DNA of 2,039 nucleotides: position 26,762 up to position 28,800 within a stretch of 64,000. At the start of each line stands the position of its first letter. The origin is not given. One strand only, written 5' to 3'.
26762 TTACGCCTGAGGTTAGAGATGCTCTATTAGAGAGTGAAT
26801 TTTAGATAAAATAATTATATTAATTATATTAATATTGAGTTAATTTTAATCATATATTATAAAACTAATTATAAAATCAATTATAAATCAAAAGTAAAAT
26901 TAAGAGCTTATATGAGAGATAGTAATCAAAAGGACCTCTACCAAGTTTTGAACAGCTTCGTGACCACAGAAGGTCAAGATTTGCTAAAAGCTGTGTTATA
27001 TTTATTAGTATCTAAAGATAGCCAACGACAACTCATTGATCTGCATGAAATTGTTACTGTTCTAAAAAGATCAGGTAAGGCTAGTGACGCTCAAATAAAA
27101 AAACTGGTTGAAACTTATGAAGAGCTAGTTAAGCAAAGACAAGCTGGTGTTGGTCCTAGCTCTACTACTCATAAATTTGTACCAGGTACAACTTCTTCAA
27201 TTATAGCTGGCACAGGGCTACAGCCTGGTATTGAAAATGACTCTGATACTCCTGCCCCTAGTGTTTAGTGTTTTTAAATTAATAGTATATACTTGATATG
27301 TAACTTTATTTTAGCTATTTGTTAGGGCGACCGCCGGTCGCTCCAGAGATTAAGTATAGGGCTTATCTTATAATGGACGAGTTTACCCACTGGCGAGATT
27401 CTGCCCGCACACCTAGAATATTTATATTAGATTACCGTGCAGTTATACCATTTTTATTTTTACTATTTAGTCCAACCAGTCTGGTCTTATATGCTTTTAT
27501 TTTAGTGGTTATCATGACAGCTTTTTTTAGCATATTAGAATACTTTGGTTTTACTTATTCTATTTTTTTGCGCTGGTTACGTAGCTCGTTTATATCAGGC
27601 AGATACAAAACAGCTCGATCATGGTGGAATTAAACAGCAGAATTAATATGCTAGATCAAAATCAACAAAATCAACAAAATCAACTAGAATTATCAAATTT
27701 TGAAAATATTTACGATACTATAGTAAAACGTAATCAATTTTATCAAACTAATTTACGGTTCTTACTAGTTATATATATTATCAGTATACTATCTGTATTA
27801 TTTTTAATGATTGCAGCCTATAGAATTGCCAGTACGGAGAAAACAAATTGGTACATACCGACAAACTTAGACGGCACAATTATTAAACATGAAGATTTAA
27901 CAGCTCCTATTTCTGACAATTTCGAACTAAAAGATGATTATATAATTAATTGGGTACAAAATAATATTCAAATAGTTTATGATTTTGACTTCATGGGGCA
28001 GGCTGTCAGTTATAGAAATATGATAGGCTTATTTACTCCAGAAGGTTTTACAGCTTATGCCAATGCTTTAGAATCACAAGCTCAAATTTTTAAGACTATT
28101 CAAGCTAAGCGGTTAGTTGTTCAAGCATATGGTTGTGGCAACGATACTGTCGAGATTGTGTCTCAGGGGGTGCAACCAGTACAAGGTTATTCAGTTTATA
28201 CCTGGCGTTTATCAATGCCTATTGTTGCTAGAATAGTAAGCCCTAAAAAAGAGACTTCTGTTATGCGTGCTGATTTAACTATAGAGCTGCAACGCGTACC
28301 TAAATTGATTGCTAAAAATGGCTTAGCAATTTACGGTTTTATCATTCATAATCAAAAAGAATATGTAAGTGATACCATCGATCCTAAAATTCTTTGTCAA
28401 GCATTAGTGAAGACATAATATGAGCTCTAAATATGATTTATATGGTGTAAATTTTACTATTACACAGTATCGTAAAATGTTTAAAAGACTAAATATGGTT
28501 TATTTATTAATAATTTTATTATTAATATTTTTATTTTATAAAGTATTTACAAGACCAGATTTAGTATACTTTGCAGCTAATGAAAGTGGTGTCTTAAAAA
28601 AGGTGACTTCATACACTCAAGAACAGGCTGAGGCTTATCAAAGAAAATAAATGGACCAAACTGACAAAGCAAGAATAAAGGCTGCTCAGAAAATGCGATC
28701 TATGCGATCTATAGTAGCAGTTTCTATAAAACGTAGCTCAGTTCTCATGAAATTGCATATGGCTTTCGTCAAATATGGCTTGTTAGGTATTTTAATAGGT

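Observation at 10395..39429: Single contiguous, compact Dot/Icm type IVB secretion locus with non-canonical architecture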

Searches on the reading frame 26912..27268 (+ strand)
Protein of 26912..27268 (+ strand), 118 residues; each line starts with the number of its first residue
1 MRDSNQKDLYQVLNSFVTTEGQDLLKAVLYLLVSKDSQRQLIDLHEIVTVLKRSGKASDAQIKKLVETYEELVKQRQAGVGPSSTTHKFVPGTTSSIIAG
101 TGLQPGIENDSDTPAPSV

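Call 4: search_protein_families(library=pfam, proteins=[window:26912-27268:+], max_evalue=0.01)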
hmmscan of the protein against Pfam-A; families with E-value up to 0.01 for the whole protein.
window:26912-27268:+ (118 aa): 0 families

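Call 8: search_protein_families(library=ncbifam, proteins=[window:26912-27268:+], max_evalue=0.01)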
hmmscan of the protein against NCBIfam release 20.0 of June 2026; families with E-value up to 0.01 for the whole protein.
window:26912-27268:+ (118 aa): 0 families

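Call 81: predict_structure(protein=window:26912-27268:+)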
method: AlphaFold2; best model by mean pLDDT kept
length: 118 residues; sequences in the alignment: 1
mean_pLDDT: 54.3   pTM: 0.37
mean pLDDT of the five models: 54.3, 52.7, 52.6, 51.8, 46.6
residues with pLDDT >= 90: 0; 70-90: 20; 50-70: 50; < 50: 48
segments of 3 or more residues with pLDDT < 50: 1-3, 35-41, 80-112, 116-118
pLDDT, mean of each block of 10 residues (from residue 1): 50 59 62 48 64 72 75 62 37 36 39 47
secondary structure, 60 per line:
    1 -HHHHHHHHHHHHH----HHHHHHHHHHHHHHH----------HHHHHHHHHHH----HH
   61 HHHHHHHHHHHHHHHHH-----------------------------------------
elements in order: H2-14 H19-33 H44-54 H59-77

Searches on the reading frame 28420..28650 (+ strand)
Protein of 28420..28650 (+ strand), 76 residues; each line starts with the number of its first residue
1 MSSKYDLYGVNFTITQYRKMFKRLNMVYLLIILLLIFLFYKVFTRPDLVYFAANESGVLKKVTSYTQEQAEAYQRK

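Call 4: search_protein_families(library=pfam, proteins=[window:28420-28650:+], max_evalue=0.01)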
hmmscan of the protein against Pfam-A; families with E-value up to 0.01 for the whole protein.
window:28420-28650:+ (76 aa): 1 family
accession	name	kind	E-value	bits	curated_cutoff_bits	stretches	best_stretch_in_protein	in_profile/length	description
PF11393.14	T4BSS_DotI_IcmL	-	0.0074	16.2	27.7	1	29-65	6-42/180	Type-IV b secretion system, inner-membrane complex component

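Call 8: search_protein_families(library=ncbifam, proteins=[window:28420-28650:+], max_evalue=0.01)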
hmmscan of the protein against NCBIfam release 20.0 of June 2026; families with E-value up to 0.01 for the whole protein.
window:28420-28650:+ (76 aa): 2 families
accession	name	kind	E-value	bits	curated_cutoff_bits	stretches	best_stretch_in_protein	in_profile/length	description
NF038227.1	IcmM_DotJ_IVB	equivalog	0.00033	21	100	1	11-54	14-57/94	type IVB secretion system protein IcmM/DotJ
NF038072.1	IcmL_DotI_only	equivalog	0.00083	18.8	175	1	15-65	14-64/200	type IVB secretion system apparatus protein IcmL/DotI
